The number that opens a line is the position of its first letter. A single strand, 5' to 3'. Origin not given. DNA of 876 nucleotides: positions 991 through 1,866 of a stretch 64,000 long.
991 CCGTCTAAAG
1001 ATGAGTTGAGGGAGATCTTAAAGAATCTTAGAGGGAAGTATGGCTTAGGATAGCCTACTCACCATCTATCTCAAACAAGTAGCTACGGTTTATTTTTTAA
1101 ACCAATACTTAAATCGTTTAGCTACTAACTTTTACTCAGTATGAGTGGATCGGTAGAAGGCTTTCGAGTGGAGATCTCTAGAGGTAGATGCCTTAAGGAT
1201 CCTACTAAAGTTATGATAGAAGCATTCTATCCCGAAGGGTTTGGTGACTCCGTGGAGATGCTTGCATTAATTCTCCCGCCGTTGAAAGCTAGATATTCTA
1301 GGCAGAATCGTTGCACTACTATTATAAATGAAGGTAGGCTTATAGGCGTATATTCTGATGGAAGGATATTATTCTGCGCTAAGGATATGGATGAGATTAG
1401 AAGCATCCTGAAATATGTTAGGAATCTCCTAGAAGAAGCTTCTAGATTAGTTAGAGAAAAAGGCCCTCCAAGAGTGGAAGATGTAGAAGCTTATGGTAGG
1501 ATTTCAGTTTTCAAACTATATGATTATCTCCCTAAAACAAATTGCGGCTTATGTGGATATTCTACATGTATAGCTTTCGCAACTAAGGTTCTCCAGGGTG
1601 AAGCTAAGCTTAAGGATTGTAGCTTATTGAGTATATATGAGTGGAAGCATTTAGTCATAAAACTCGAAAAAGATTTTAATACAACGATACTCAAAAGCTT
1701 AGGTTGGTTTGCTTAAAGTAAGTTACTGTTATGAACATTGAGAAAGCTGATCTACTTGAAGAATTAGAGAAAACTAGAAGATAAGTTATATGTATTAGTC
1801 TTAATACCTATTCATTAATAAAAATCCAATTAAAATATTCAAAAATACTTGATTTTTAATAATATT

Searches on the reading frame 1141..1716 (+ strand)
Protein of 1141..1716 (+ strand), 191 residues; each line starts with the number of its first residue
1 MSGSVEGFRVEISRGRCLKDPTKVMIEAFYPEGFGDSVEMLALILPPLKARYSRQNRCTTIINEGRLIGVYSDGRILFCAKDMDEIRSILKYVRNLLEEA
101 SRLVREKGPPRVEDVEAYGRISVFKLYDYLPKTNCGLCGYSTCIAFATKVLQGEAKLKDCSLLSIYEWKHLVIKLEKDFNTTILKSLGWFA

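Call 47: find_encoding_contigs(protein=window:1141-1716:+, flank=10000, max_places=1)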
Protein window:1141-1716:+ (191 aa): 10 contigs read that carry it; 1 place shown.
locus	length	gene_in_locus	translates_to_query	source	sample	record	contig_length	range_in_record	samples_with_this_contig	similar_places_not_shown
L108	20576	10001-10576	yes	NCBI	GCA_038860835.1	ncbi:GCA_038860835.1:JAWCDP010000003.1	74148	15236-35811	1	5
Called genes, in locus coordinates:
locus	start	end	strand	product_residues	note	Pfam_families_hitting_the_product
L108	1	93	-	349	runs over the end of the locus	PF01321:Creatinase_N (weak), PF00557:Peptidase_M24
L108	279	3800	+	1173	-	PF02463:SMC_N, PF13175:AAA_15, PF13304:AAA_21 (weak), PF13476:AAA_23, PF13555:AAA_29 (faint), PF06470:SMC_hinge, PF13304:AAA_21 (weak)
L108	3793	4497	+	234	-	PF02616:SMC_ScpA (faint)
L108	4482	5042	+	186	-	PF04079:SMC_ScpB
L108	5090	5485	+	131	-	PF01201:Ribosomal_S8e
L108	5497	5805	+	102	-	PF01922:SRP19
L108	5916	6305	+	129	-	PF01248:Ribosomal_L7Ae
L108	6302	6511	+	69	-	PF01200:Ribosomal_S28e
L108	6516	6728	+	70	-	PF01246:Ribosomal_L24e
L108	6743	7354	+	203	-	PF13207:AAA_17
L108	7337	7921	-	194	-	PF13404:HTH_AsnC-type, PF13412:HTH_24 (weak)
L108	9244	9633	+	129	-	-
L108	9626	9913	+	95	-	PF00037:Fer4, PF12797:Fer4_2 (weak), PF12837:Fer4_6, PF13187:Fer4_9, PF13237:Fer4_10, PF13484:Fer4_16 (faint), PF14697:Fer4_21, PF12838:Fer4_7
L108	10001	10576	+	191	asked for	PF04060:FeS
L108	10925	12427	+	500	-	PF02056:Glyco_hydro_4, PF11975:Glyco_hydro_4C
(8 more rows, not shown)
